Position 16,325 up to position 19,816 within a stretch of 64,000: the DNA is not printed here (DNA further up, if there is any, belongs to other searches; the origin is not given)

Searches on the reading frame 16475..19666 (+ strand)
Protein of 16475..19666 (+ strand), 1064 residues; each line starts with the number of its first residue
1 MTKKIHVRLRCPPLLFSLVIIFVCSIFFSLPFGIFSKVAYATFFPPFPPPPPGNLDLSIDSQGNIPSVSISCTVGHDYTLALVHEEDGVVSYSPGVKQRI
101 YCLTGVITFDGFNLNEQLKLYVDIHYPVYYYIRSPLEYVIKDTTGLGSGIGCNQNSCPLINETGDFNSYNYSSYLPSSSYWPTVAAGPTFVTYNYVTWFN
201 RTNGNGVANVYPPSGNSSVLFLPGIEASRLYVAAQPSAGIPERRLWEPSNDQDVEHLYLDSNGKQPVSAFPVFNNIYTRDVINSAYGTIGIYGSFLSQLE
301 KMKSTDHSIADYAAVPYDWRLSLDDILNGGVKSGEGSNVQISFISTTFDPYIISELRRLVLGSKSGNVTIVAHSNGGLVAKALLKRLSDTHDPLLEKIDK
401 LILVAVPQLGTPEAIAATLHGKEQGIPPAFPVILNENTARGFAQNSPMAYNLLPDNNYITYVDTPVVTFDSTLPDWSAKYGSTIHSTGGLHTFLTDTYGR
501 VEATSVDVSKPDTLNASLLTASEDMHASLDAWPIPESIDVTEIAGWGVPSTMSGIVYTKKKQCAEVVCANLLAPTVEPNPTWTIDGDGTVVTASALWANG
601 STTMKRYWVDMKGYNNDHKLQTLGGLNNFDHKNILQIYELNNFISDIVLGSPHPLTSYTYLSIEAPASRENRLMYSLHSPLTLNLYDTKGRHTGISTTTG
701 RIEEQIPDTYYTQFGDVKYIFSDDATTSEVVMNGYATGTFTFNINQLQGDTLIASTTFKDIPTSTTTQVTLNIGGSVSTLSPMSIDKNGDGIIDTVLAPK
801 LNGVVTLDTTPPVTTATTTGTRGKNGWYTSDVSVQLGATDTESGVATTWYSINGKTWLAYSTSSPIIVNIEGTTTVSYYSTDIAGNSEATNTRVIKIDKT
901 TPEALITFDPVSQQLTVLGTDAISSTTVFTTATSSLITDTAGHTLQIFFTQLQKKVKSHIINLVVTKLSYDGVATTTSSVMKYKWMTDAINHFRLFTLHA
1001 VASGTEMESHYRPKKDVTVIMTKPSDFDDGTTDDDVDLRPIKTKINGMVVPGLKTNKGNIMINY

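Call 35: search_protein_families(library=pfam, proteins=[window:16475-19666:+], max_evalue=0.0001)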
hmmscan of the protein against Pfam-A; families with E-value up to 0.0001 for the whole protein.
window:16475-19666:+ (1064 aa): 2 families
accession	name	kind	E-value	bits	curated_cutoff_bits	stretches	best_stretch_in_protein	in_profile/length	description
PF02450.21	LCAT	-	1.9e-13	50.9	21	1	312-597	87-358/392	Lecithin:cholesterol acyltransferase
PF24096.1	DUF7379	-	3.7e-05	24.2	33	1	364-414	68-118/191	Domain of unknown function (DUF7379)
